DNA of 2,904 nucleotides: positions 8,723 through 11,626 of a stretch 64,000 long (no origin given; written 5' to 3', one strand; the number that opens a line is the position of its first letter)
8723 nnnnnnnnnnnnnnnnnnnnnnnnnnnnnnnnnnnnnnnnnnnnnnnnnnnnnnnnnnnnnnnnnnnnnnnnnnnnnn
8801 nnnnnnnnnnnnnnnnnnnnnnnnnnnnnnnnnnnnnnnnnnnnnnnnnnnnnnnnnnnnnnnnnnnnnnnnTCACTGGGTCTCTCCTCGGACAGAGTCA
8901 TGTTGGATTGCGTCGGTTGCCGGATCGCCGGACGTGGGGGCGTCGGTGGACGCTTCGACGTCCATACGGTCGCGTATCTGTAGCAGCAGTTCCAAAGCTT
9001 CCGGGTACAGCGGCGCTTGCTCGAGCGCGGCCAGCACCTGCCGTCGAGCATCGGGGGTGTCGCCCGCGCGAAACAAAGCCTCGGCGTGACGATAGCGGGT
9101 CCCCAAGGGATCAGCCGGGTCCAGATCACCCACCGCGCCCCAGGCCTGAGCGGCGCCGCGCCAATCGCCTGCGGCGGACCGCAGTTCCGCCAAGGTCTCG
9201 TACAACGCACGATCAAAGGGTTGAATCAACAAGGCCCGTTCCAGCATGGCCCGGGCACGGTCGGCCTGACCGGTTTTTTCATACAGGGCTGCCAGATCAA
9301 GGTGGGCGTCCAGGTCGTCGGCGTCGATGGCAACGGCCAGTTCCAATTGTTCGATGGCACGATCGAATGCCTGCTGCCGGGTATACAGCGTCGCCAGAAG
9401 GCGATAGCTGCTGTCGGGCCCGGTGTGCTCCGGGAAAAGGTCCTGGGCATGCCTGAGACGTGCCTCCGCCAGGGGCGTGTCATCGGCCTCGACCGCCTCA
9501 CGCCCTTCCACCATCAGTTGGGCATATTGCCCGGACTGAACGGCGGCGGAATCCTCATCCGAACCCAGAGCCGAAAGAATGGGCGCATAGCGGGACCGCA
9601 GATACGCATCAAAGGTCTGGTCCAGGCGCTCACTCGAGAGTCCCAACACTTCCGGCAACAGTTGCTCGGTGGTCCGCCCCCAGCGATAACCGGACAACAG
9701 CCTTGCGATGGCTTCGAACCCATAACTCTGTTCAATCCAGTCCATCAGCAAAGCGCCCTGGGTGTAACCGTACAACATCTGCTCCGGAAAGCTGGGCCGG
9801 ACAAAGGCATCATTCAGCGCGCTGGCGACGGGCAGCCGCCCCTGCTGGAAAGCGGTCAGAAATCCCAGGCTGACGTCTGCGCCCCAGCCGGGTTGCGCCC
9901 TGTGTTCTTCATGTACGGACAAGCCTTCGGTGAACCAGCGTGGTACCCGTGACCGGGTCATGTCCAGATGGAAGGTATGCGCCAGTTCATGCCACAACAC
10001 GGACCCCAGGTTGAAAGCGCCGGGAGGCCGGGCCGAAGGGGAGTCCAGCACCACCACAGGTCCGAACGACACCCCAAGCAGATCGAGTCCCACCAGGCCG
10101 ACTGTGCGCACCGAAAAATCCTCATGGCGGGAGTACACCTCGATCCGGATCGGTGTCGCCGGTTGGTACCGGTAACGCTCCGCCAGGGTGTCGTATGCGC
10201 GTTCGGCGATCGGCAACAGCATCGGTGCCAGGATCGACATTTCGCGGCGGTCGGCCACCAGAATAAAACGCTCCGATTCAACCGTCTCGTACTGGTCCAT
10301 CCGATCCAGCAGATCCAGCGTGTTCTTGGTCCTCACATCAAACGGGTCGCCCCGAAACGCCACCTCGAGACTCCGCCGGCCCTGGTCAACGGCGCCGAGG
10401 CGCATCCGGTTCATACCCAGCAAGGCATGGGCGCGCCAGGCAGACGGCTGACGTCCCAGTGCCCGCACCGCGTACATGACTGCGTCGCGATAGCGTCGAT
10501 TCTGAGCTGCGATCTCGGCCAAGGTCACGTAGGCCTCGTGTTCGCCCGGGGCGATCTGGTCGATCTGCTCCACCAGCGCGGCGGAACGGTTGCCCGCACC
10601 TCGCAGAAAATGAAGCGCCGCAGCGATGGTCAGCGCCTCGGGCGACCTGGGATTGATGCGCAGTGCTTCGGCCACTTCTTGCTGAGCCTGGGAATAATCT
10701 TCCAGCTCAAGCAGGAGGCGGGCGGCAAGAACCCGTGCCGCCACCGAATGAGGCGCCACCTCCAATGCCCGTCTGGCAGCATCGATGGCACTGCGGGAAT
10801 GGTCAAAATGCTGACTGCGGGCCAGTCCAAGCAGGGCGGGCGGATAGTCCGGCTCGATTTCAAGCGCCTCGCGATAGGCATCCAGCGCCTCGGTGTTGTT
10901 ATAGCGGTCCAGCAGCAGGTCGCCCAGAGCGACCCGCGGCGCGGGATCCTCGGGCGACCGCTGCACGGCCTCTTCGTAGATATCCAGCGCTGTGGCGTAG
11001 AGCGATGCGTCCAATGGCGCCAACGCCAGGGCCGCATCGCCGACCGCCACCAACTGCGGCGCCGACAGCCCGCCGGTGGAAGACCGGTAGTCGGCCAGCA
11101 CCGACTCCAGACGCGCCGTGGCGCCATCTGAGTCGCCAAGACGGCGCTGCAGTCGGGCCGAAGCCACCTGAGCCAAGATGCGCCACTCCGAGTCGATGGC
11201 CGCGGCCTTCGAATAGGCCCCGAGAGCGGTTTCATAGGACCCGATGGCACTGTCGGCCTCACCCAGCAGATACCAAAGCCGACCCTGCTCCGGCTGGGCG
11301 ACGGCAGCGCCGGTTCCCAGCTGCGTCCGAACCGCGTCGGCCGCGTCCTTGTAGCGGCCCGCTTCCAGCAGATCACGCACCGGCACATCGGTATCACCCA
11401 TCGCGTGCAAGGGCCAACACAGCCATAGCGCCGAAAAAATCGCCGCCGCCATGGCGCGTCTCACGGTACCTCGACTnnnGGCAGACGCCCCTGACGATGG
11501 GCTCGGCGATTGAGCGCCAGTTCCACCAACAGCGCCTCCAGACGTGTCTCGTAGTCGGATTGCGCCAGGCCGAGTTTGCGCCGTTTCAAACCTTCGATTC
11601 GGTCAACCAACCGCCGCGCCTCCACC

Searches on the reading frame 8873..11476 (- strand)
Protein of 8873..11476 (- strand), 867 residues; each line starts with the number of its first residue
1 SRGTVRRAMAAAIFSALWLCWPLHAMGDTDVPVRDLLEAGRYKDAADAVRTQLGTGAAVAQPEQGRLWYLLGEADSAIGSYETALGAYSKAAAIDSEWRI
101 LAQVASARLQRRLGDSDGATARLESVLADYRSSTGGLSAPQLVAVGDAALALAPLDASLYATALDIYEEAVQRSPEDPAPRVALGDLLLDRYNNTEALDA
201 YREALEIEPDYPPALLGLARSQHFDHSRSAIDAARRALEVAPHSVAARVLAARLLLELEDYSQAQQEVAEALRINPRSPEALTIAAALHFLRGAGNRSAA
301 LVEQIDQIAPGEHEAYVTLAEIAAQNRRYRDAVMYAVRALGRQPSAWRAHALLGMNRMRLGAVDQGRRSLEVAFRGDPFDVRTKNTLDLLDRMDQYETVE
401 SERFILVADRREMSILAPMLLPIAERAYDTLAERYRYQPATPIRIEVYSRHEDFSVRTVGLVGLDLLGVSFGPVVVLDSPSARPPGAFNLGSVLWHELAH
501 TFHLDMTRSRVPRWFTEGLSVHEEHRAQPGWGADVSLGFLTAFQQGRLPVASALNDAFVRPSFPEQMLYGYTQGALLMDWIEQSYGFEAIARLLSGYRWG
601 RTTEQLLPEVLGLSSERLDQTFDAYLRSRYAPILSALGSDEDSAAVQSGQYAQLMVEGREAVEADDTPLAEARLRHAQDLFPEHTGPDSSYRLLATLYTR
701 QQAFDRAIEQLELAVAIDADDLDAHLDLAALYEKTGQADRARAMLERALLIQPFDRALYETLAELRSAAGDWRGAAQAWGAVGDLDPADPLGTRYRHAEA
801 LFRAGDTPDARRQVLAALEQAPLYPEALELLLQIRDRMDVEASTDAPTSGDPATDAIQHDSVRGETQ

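Call 50: search_protein_families(library=pfam, proteins=[window:8873-11476:-], max_evalue=0.00001)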
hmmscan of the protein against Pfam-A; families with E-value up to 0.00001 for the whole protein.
window:8873-11476:- (867 aa): 13 families
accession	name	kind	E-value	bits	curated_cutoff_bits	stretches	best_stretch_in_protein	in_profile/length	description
PF14559.12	TPR_19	-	2.5e-30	105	25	2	700-763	3-66/68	Tetratricopeptide repeat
PF13428.12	TPR_14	-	9.9e-23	78.8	23.5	0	723-765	2-44/44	Tetratricopeptide repeat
PF13432.12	TPR_16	-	3e-20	72.7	32.7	0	149-212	2-65/65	Tetratricopeptide repeat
PF07719.23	TPR_2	-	3.5e-17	61.5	27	0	183-211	6-34/34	Tetratricopeptide repeat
PF23914.1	TPR_CcmH_CycH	-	9.8e-17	61.7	42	0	692-788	54-153/158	Cytochrome c-type biogenesis protein H TPR domain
PF13414.12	TPR_11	-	9e-16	57.7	26.8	0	697-736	3-42/42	TPR repeat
PF13181.12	TPR_8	-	1.2e-14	53.6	25.7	0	723-753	2-32/34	Tetratricopeptide repeat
PF13431.12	TPR_17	-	7e-14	51.3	24.4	0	714-743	5-34/34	Tetratricopeptide repeat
PF12895.13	ANAPC3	-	1.2e-12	48.3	27.2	0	685-747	20-81/82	Anaphase-promoting complex, cyclosome, subunit 3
PF13424.12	TPR_12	-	9.4e-12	45.4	30.1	0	666-718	18-75/77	Tetratricopeptide repeat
PF00515.34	TPR_1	-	1.1e-11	44.4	27.8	0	195-211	18-34/34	Tetratricopeptide repeat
PF13485.12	Peptidase_MA_2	-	3.6e-08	33.9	32.4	1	494-626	70-199/201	Peptidase MA superfamily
PF25064.1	ARM_TT21_5th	-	2.9e-06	28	27.8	0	314-373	2-61/117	TT21 fifth ARM repeats domain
